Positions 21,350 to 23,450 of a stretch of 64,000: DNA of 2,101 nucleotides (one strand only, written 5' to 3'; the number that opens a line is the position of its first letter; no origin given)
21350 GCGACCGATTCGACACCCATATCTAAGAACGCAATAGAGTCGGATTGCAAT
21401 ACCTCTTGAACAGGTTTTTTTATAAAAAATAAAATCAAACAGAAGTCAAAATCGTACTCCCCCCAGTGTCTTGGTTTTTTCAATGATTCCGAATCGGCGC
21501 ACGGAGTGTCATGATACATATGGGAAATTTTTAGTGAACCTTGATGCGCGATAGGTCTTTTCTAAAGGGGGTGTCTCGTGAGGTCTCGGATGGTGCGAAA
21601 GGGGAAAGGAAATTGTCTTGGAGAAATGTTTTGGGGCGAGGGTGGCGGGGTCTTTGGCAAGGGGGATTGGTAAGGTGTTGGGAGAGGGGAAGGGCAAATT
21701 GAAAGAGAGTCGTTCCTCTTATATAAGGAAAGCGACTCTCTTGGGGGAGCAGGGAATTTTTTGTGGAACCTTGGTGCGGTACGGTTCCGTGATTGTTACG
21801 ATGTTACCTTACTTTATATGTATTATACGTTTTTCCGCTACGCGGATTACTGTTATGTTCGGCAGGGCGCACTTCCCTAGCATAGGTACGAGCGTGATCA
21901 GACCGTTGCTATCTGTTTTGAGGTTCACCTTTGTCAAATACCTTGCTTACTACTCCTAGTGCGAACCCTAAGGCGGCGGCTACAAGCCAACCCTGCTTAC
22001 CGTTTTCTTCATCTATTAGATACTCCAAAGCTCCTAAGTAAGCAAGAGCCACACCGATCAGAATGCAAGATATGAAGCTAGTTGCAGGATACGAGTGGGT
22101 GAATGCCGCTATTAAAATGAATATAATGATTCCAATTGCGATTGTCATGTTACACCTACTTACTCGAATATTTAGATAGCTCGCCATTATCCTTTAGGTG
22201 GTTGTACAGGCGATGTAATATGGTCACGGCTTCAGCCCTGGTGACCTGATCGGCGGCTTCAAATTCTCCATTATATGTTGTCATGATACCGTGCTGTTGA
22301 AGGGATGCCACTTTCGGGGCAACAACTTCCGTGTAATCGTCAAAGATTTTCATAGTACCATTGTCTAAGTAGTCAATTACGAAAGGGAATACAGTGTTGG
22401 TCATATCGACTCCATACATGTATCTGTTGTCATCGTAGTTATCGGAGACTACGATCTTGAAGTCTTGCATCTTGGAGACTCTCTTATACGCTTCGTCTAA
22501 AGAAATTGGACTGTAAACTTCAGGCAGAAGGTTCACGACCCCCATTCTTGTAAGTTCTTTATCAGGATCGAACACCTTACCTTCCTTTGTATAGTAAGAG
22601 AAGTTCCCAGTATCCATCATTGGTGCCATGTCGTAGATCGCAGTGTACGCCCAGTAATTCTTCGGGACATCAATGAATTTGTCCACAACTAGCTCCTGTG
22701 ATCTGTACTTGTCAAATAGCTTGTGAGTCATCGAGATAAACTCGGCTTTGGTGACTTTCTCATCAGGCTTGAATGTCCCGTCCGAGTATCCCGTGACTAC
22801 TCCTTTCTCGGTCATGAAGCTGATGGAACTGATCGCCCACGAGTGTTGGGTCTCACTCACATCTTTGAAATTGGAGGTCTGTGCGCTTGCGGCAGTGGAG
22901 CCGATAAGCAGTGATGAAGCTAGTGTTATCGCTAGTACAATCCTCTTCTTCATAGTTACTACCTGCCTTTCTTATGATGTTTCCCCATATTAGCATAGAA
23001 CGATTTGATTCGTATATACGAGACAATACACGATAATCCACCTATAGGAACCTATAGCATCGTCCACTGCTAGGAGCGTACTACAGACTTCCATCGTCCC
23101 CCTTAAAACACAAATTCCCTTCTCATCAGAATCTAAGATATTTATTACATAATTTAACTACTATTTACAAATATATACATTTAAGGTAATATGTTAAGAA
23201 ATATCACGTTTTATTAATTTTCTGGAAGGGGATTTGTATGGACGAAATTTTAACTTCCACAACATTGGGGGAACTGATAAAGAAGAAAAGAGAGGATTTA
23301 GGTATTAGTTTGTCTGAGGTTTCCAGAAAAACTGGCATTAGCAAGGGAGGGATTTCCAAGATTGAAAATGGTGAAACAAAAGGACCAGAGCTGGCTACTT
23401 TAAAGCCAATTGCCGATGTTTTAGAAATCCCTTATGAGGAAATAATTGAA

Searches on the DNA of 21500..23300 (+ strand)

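Call 6: search_dna_similar(query=window:21500-23300:+, collection=phages, mode=near, max_rows=20)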
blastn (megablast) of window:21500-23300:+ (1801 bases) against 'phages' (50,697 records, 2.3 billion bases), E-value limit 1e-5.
No match.

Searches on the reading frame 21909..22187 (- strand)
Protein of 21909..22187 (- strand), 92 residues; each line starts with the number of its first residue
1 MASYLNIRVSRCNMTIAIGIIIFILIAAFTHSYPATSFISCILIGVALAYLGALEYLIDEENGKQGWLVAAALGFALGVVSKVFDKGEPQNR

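Call 3: search_protein_families(library=pfam, proteins=[window:21909-22187:-], max_evalue=1)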
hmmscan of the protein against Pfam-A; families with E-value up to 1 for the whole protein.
window:21909-22187:- (92 aa): 12 families
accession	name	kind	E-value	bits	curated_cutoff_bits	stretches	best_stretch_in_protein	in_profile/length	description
PF07695.17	7TMR-DISM_7TM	-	0.0043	17.4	29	1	2-83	86-170/205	7TM diverse intracellular signalling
PF06496.16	DUF1097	-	0.0059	17.3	24.6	1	14-84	73-140/142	Protein of unknown function (DUF1097)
PF03779.20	SPW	-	0.0074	17.2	31.5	1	15-79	6-66/93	SPW repeat domain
PF04750.19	Far-17a_AIG1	-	0.023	14.6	24.5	1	13-57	119-163/206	FAR-17a/AIG1-like protein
PF00939.25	Na_sulph_symp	-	0.039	13.4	27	1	14-82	34-102/472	Sodium:sulfate symporter transmembrane region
PF13789.11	DUF4181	-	0.054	14.4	25.4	1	8-65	30-89/108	Domain of unknown function (DUF4181)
PF25732.1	BILF1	-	0.062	13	50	1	35-84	22-71/293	Gammaherpesvirus G-protein coupled receptor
PF02366.24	PMT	-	0.088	12.8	22.7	1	13-83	111-183/245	Dolichyl-phosphate-mannose-protein mannosyltransferase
PF09858.14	DUF2085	-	0.1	13.4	25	1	11-76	21-86/90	Predicted membrane protein (DUF2085)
PF08592.16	Anthrone_oxy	-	0.17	12.5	27.3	1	37-80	10-51/106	Anthrone oxygenase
PF01988.24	VIT1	-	0.26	11.5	28.1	1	16-76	144-204/214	VIT family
PF09049.15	SNN_transmemb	-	0.47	11.1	25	1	34-54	7-27/32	Stannin transmembrane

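Call 4: search_protein_families(library=phrogs, proteins=[window:21909-22187:-], max_evalue=0.01)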
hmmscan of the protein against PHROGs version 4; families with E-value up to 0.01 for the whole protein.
window:21909-22187:- (92 aa): 0 families

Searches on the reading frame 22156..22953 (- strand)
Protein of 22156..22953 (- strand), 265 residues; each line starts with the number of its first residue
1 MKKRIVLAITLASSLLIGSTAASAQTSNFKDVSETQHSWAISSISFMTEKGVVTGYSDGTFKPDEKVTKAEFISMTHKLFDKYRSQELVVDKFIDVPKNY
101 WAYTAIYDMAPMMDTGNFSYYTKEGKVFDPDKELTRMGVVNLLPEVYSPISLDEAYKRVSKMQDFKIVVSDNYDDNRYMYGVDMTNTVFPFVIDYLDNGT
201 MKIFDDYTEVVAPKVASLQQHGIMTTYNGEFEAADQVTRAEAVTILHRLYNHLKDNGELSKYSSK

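Call 3: search_protein_families(library=pfam, proteins=[window:22156-22953:-], max_evalue=1)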
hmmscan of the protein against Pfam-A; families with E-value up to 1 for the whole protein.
window:22156-22953:- (265 aa): 2 families
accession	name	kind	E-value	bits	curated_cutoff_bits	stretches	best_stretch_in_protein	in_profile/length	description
PF00395.25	SLH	-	8.1e-21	74.2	20.8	2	28-73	1-44/44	S-layer homology domain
PF09061.11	Stirrup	-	0.18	12.5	26.6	0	58-87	41-70/79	Stirrup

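Call 4: search_protein_families(library=phrogs, proteins=[window:22156-22953:-], max_evalue=0.01)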
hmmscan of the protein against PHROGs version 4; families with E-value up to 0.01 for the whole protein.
window:22156-22953:- (265 aa): 3 families
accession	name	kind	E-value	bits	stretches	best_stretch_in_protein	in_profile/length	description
phrog_20208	-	unknown function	3.1e-08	33.4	1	24-148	506-622/697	-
phrog_1696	-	tail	1.3e-07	30.1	1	26-95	1901-1965/2079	major tail protein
phrog_32188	-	unknown function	0.00021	22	0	35-79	145-195/206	-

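Call 28: search_dna_similar(query=window:22156-22953:-, collection=phages, mode=protein, max_rows=25, max_evalue=0.001)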
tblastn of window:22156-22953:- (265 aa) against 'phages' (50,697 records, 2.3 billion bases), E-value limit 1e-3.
Records with a match: 1; places in all: 2; records where one place covers at least 80% of the query: 0.
Best place of each record, by identity: <60% 1.
By first word of the organism name: Bacteriophage 1.
By host as written in the record: - 1.
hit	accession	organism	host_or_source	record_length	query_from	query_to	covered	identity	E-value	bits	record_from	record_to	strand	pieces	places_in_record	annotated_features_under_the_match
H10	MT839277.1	Bacteriophage sp.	human fecal samples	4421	18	143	48%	25.9%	2e-6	54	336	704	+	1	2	record has no annotation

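Call 29: search_protein_families(library=ncbifam, proteins=[window:22156-22953:-], max_evalue=0.01)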
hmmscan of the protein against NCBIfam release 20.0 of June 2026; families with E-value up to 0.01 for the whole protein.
window:22156-22953:- (265 aa): 2 families
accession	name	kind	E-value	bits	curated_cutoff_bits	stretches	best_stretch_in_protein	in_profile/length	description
NF033190.2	inl_like_NEAT_1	exception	2.3e-08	32.8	1275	1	36-105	647-715/754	NEAT domain-containing leucine-rich repeat protein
NF033921.0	por_somb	subfamily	0.0031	16.2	100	1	26-74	4-51/485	iron uptake porin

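Call 49: find_homologous_proteins(query=window:22156-22953:-, max_evalue=0.00001)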
Query window:22156-22953:- (265 aa): 14 proteins with E <= 0.00001 among 588 candidates.
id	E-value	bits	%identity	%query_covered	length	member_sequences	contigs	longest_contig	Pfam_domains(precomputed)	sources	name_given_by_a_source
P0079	2.2e-171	586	100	100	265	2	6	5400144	PF00395.26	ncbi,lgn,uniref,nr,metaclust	ncbi:S-layer homology domain-containing protein [Brevibacillus laterosporus]|uniref:S-layer homology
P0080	2.8e-120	419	70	99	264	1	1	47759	PF00395.26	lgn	-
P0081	8.2e-88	312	55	99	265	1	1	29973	PF00395.26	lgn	-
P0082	5.2e-85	303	54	99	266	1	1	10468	PF00395.26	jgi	-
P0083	4.0e-84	300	53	100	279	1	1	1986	PF00395.26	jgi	jgi:S-layer homology domain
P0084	6.8e-65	237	48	99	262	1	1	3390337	PF00395.26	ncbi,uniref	ncbi:S-layer homology domain-containing protein [Paenibacillus sp. NPDC056933]|uniref:S-layer homolo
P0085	2.6e-59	219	45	94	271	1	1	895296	PF00395.26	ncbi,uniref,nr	ncbi:S-layer homology domain-containing protein [Cohnella mopanensis]|uniref:S-layer homology domain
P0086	9.3e-19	86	32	51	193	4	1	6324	PF00395.26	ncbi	ncbi:MAG: S-layer homology domain-containing protein, partial [Peptoniphilus senegalensis]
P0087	1.4e-16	79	31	33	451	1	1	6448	PF13620.13,PF00395.26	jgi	-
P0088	8.2e-16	77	32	35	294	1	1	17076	PF00395.26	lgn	-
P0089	4.0e-9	55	44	31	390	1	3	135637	PF00395.26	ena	-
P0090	8.9e-9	54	36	28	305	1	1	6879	PF00395.26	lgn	-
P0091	1.2e-8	53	42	14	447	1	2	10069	PF00395.26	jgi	jgi:hypothetical protein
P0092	1.7e-8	53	44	30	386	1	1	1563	PF00395.26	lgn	-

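Call 50: find_encoding_contigs(protein=P0080, flank=10000, max_places=2)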
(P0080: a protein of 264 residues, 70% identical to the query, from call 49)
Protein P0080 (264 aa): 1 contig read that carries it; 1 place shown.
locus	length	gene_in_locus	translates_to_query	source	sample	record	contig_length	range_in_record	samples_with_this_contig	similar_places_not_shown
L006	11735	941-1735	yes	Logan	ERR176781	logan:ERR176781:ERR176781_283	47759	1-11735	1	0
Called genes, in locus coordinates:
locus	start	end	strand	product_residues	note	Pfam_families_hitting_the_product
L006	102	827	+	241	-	PF01209:Ubie_methyltran, PF05148:Methyltransf_8 (weak), PF05401:NodS, PF13489:Methyltransf_23, PF13847:Methyltransf_31, PF08241:Methyltransf_11, PF08242:Methyltransf_12, PF13649:Methyltransf_25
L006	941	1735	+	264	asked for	PF00395:SLH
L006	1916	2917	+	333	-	PF01497:Peripla_BP_2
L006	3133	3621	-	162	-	-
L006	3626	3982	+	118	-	PF01032:FecCD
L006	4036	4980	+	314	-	PF01032:FecCD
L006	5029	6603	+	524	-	PF00165:HTH_AraC (faint), PF02311:AraC_binding (weak), PF12833:HTH_18, PF01497:Peripla_BP_2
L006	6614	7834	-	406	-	PF05977:MFS_3, PF07690:MFS_1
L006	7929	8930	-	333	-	PF01758:SBF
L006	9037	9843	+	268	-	PF11155:DUF2935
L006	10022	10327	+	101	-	PF22570:LiaF-TM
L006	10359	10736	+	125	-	PF04024:PspC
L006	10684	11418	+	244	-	PF04012:PspA_IM30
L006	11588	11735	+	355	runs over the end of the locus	PF03845:Spore_permease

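Call 51: find_encoding_contigs(protein=P0081, flank=10000, max_places=2)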
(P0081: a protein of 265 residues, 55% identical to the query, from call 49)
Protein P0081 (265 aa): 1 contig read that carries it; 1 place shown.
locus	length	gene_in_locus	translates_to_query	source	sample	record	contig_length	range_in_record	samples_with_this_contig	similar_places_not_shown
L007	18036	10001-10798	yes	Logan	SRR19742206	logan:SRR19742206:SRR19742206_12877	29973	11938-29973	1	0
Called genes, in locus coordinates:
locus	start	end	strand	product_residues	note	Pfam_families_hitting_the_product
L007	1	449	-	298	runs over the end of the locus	PF00849:PseudoU_synth_2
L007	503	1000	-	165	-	-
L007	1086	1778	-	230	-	PF00753:Lactamase_B, PF19583:ODP, PF12706:Lactamase_B_2 (weak)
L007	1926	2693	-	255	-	PF13489:Methyltransf_23 (weak), PF01209:Ubie_methyltran, PF13649:Methyltransf_25, PF13847:Methyltransf_31, PF08241:Methyltransf_11, PF08242:Methyltransf_12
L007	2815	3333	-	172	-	PF00578:AhpC-TSA, PF08534:Redoxin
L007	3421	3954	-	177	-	-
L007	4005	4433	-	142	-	PF06094:GGACT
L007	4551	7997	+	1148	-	PF00289:Biotin_carb_N, PF02222:ATP-grasp, PF02786:CPSase_L_D2, PF07478:Dala_Dala_lig_C, PF02785:Biotin_carb_C, PF00682:HMGL-like, PF02436:PYC_OADA, PF00364:Biotin_lipoyl, +3 more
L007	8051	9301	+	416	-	PF02465:FliD_N (weak), PF07195:FliD_C (weak)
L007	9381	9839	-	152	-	PF09579:Spore_YtfJ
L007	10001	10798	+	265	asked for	PF00395:SLH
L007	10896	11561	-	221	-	PF11167:DUF2953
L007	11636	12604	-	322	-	PF00395:SLH (weak), PF06725:3D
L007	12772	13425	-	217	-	PF01471:PG_binding_1, PF09374:PG_binding_3 (faint), PF07486:Hydrolase_2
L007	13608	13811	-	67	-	PF00269:SASP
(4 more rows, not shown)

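Call 52: find_encoding_contigs(protein=P0084, flank=10000, max_places=2)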
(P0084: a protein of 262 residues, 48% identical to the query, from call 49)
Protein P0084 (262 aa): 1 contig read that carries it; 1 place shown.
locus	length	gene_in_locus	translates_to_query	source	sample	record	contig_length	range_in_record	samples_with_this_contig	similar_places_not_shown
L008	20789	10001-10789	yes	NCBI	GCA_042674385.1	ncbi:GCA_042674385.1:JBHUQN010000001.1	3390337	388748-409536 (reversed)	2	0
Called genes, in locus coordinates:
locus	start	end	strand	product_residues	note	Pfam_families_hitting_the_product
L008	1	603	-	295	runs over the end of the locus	PF07883:Cupin_2 (weak), PF02311:AraC_binding, PF00165:HTH_AraC (weak), PF12833:HTH_18, PF00165:HTH_AraC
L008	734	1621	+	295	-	PF01261:AP_endonuc_2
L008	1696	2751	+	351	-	PF01113:DapB_N (weak), PF01408:GFO_IDH_MocA, PF02894:GFO_IDH_MocA_C, PF22725:GFO_IDH_MocA_C3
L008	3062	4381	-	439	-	PF06824:Glyco_hydro_125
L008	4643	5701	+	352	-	PF00356:LacI, PF00532:Peripla_BP_1 (weak), PF13407:Peripla_BP_4 (weak), PF13377:Peripla_BP_3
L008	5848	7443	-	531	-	PF13786:DUF4179 (weak), PF18705:DUF5643 (faint)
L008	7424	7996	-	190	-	PF04542:Sigma70_r2, PF08281:Sigma70_r4_2, PF04545:Sigma70_r4 (weak)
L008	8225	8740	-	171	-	PF03167:UDG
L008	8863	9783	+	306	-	PF03547:Mem_trans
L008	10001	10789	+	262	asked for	PF00395:SLH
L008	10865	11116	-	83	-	-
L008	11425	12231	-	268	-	PF10127:RlaP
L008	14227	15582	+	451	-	PF13280:WYL (weak), PF25583:WCX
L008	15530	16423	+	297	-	-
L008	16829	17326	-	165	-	-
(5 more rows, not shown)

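Call 54: search_dna_similar(query=window:22156-22953:-, collection=plasmids, mode=protein, max_rows=20, max_evalue=1e-10)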
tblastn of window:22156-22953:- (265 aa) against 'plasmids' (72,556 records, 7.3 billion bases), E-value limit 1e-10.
Records with a match: 15; places in all: 20; records where one place covers at least 80% of the query: 13.
Best place of each record, by identity: <60% 15.
By first word of the organism name: Lysinibacillus 9; Paraclostridium 2; Paenibacillus 1; Alkalihalophilus 1; Monoglobus 1; Aneurinibacillus 1.
By predicted mobility (MOB-suite, as given by PLSDB): non-mobilizable 15.
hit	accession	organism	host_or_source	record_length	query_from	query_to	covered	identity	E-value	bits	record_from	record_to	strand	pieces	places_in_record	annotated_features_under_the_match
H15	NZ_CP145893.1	Paenibacillus amylolyticus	whole organism,soil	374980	1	248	94%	29.1%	4e-11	70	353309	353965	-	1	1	S-layer homology domain-containing protein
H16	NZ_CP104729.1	Lysinibacillus fusiformis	Pure isolate,polyester fabric recovered ...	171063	2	254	95%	28.2%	1e-15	84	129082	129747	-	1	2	S-layer homology domain-containing protein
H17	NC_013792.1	Alkalihalophilus pseudofirmus OF4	-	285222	1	258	97%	27.2%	1e-14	81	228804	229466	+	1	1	S-layer homology domain-containing protein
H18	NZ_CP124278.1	Paraclostridium sordellii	Vulpes vulpes,whole organism,intestine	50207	11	249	90%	29.2%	1e-12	74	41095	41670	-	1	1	S-layer homology domain-containing protein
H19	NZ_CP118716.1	Lysinibacillus fusiformis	Pure isolate,Shoe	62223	4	254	95%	27.8%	1e-11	72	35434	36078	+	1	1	S-layer homology domain-containing protein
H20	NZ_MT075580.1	Lysinibacillus sphaericus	-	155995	5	254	94%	27.8%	4e-15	82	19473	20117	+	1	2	S-layer homology domain-containing protein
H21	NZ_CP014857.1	Lysinibacillus sphaericus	-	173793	5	254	94%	27.8%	5e-15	82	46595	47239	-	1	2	S-layer homology domain-containing protein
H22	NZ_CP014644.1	Lysinibacillus sphaericus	Phyllophaga sp.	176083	5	254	94%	27.8%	5e-15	82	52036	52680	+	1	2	S-layer homology domain-containing protein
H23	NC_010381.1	Lysinibacillus sphaericus C3-41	-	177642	5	254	94%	27.8%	5e-15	82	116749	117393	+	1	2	S-layer homology domain-containing protein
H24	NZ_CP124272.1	Paraclostridium sordellii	Vulpes vulpes,whole organism,intestine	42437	6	249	92%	27.8%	1e-12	75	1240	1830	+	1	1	S-layer homology domain-containing protein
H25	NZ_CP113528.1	Lysinibacillus irui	bacterial culture,Iru-fermented African ...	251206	19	254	89%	28.2%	8e-14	78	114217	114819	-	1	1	S-layer homology domain-containing protein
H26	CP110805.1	Lysinibacillus sp. MHQ-1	pure culture,river water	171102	19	254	89%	27.7%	1e-14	81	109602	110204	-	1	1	S-layer homology domain-containing protein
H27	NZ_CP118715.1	Lysinibacillus fusiformis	Pure isolate,Shoe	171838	19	254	89%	26.9%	4e-14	79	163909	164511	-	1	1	S-layer homology domain-containing protein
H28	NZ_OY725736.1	Monoglobus pectinilyticus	-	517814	23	165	54%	33.8%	5e-11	70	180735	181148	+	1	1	S-layer homology domain-containing protein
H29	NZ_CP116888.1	Aneurinibacillus sp. Ricciae_BoGa-3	whole organism,Plant material,Lab grown ...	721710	1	82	31%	46.3%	7e-13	75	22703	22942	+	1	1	S-layer homology domain-containing protein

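Call 94: search_solved_structures(query=window:22156-22953:-, max_evalue=0.001, show_alignments=1)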
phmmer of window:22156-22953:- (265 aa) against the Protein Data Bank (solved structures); distinct sequences matched with E-value up to 0.001: 7.
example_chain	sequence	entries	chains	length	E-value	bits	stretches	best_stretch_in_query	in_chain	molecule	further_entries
3pyw_A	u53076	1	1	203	1.2e-09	41.6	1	30-147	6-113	S-layer protein sap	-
6bt4_A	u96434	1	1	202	1.3e-09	41.4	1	29-147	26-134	S-layer protein sap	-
9g93_A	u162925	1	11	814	2.6e-09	40.5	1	6-148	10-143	S-layer protein sap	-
8bys_A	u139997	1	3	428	1.9e-07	34.4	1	7-80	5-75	S-layer homology domain-containing protein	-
8bz2_A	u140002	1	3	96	2.8e-06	30.6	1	29-80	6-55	S-layer homology domain-containing protein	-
8bym_A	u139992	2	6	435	3.6e-05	26.9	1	29-80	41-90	S-layer homology domain-containing protein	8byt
7zgx_A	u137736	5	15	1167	0.00033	23.8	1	2-87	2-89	S-layer protein SlpA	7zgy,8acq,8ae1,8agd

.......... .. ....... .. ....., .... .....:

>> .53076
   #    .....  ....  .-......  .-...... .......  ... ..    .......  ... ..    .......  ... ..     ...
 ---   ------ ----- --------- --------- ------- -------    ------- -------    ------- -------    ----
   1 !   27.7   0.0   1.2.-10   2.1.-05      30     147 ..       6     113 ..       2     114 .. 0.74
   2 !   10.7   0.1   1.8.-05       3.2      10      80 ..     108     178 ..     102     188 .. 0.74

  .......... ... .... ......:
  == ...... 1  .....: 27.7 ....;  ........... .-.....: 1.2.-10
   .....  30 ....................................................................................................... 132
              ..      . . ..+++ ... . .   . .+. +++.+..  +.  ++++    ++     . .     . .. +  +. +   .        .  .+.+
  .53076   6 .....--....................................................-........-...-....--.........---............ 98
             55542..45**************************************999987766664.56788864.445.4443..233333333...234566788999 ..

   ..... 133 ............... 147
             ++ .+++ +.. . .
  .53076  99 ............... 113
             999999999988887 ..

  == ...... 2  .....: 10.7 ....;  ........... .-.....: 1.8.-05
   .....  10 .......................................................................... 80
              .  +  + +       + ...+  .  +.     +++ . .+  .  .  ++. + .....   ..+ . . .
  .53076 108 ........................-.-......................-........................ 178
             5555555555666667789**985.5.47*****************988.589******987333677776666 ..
